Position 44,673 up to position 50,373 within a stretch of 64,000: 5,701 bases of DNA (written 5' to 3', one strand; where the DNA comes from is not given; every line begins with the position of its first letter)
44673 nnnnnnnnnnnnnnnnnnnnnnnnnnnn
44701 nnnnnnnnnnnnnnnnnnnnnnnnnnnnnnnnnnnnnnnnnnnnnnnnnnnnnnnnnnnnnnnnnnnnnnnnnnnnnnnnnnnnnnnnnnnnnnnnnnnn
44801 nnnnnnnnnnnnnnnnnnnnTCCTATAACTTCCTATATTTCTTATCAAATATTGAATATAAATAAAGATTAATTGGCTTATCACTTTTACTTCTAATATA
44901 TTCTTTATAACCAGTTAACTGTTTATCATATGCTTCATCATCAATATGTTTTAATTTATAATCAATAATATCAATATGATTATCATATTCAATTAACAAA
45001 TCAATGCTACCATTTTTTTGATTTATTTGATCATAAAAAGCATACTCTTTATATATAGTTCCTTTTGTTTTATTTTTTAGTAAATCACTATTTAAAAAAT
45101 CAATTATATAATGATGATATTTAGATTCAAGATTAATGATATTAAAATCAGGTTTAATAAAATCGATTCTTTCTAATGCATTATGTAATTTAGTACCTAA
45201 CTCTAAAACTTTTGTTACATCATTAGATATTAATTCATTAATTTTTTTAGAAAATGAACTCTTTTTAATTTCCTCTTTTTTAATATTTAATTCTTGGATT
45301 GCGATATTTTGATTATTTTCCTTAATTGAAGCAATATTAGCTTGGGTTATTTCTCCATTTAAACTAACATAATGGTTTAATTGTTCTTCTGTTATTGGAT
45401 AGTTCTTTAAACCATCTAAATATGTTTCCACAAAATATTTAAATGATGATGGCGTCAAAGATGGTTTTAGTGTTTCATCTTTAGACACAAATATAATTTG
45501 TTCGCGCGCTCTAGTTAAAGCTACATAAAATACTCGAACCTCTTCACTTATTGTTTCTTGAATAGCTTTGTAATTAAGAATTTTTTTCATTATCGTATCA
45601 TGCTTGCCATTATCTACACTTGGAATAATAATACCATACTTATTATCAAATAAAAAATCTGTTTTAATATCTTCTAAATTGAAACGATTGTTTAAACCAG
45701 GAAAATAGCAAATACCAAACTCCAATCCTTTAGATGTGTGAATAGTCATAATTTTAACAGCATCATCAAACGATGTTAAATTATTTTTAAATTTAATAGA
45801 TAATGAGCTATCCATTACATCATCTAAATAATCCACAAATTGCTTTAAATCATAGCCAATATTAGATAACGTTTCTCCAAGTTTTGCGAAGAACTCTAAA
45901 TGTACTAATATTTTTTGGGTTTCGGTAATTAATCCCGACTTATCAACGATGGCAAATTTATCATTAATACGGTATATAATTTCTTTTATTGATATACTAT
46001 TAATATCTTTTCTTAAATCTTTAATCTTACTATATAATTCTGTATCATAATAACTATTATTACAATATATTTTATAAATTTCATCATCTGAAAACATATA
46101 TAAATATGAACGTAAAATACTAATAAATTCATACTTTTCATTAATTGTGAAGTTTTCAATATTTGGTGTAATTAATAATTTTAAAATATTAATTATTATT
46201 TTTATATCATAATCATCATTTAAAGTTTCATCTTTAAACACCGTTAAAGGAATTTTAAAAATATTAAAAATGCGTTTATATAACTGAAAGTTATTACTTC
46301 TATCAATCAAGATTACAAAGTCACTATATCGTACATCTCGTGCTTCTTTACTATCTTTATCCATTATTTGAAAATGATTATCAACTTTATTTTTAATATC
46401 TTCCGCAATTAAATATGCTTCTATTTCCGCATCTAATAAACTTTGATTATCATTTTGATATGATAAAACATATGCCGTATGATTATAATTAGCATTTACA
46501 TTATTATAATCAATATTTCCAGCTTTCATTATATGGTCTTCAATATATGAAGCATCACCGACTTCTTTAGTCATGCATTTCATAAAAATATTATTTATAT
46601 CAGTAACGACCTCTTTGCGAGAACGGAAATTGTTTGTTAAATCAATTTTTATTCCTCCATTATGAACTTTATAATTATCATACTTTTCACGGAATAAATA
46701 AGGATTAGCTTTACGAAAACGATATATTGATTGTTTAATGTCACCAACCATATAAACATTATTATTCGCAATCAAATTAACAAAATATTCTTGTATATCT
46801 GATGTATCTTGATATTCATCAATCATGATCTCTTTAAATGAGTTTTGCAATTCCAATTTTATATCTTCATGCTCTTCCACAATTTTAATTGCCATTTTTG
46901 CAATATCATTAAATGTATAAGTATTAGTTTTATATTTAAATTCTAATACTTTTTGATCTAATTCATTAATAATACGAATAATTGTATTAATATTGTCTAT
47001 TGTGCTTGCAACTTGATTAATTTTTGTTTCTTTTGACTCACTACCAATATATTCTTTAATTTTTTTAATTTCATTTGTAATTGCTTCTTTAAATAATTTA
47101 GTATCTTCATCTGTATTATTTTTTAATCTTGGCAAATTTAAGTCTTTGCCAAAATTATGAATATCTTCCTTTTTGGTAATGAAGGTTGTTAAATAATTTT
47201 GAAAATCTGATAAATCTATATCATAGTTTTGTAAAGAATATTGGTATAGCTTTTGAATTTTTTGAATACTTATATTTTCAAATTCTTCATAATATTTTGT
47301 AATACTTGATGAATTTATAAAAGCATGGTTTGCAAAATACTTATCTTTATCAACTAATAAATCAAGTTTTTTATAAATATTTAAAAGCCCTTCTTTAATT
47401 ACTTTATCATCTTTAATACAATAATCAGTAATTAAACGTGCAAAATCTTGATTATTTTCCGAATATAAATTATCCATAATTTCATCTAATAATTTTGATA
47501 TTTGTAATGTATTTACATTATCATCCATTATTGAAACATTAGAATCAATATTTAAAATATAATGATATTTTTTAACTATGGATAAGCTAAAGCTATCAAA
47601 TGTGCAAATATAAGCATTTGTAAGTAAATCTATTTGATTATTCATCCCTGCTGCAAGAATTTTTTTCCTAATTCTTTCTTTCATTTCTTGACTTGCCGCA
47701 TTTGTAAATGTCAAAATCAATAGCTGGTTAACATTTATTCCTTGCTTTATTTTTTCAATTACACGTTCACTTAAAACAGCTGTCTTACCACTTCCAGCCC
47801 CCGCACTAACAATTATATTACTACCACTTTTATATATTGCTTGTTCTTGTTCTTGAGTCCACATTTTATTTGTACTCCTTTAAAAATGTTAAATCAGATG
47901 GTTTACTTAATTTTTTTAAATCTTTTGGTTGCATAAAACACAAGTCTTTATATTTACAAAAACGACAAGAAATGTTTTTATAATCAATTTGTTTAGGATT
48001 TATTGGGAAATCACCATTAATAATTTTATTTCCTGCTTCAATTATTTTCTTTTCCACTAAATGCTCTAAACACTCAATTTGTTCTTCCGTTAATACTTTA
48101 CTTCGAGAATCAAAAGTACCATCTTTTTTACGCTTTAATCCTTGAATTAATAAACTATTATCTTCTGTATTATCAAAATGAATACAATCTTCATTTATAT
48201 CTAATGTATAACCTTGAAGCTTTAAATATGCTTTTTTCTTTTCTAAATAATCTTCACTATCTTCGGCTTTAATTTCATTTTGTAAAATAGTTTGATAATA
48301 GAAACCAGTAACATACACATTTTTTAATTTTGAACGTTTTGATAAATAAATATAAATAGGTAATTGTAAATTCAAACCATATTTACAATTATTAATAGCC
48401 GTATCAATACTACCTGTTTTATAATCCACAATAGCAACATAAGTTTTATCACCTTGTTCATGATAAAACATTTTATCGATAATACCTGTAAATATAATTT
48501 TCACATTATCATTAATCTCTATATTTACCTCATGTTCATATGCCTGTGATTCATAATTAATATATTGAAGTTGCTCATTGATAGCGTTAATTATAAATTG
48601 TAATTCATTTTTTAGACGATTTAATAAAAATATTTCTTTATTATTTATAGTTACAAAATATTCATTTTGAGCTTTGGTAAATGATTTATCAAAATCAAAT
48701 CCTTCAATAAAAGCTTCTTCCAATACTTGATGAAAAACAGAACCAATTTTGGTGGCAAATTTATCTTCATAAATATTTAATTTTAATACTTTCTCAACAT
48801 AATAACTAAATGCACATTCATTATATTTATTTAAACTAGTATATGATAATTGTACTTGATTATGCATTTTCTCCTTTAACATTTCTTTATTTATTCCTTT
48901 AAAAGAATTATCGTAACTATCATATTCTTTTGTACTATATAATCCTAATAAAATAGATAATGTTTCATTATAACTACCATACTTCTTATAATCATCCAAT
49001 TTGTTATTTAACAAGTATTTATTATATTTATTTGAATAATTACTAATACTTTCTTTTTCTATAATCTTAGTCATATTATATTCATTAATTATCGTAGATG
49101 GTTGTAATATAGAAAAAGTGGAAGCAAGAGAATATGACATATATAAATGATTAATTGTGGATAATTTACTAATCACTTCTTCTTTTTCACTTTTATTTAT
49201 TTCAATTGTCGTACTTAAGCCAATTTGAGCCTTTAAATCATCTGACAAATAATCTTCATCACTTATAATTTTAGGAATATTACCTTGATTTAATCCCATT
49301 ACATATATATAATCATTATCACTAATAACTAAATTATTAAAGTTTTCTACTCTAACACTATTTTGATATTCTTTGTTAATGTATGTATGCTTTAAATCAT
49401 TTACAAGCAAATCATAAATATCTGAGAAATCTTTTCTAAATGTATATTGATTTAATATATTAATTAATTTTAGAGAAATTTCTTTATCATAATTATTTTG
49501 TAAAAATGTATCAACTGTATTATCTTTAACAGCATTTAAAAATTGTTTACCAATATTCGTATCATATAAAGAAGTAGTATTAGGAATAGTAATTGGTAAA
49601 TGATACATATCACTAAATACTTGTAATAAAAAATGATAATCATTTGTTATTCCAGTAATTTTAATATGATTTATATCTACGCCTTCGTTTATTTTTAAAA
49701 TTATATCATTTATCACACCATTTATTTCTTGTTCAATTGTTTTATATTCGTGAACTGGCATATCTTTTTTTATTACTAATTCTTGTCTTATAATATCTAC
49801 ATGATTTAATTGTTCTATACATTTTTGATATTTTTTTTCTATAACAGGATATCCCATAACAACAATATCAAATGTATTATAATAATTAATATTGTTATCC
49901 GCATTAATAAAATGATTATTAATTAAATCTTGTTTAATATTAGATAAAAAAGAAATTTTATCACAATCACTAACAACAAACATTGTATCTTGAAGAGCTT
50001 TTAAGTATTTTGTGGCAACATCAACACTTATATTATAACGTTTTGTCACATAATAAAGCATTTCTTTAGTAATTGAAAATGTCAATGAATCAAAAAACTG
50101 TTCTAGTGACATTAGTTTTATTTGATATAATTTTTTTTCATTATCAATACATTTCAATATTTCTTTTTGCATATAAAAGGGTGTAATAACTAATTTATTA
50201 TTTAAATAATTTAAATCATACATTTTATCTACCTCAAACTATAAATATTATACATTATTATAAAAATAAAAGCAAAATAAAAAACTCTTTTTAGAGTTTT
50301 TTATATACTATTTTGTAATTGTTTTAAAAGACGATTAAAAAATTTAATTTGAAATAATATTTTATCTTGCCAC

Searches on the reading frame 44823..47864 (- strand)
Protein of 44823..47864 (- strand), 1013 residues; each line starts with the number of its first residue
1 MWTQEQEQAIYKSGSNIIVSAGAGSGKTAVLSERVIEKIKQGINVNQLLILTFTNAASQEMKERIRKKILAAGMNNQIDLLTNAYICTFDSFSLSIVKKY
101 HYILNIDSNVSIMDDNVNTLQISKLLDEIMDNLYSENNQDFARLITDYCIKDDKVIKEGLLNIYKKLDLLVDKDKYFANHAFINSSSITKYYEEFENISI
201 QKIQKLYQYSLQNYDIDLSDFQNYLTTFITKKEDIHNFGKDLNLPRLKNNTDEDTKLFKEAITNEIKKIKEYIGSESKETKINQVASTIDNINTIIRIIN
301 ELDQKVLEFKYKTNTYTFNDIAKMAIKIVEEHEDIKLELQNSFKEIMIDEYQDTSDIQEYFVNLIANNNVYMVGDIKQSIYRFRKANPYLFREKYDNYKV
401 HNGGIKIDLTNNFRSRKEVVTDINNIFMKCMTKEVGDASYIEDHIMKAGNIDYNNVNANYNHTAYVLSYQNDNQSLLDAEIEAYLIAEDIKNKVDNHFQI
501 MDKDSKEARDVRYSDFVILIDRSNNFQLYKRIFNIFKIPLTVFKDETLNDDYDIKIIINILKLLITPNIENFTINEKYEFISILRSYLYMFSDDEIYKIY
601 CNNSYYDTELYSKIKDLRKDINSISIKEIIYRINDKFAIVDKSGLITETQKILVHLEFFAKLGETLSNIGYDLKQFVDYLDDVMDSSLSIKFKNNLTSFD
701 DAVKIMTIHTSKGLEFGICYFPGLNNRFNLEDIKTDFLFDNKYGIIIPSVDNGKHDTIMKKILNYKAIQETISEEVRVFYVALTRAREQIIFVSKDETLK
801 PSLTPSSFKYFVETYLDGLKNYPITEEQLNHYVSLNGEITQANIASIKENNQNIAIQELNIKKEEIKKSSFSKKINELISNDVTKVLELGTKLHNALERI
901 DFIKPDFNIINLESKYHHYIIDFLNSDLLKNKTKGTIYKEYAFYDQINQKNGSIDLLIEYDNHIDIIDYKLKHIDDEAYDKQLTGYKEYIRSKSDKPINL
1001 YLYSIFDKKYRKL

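Call 61: search_protein_families(library=pfam, proteins=[window:44823-47864:-], max_evalue=0.00001)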
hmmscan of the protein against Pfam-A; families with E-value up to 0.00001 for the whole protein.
window:44823-47864:- (1013 aa): 4 families
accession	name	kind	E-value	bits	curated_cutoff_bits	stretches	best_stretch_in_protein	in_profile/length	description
PF00580.27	UvrD-helicase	-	8.7e-51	173.6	23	2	2-236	1-206/271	UvrD/REP helicase N-terminal domain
PF13361.12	UvrD_C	-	6.6e-19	69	25.6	1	407-792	1-345/350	UvrD-like helicase C-terminal domain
PF13245.12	AAA_19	-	5.4e-17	62.7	25.1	1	6-86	1-65/134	AAA domain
PF01443.25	Viral_helicase1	-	7.2e-06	26.4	21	0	770-793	204-227/228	Viral superfamily 1 RNA helicase core domain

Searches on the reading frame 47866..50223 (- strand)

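Call 61: search_protein_families(library=pfam, proteins=[window:47866-50223:-], max_evalue=0.00001)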
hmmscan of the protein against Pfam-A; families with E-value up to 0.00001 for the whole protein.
window:47866-50223:- (785 aa): 1 family
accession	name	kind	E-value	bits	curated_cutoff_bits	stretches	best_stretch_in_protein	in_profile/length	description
PF12705.13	PDDEXK_1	-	7.1e-25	88.8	22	1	458-762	1-246/247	PD-(D/E)XK nuclease superfamily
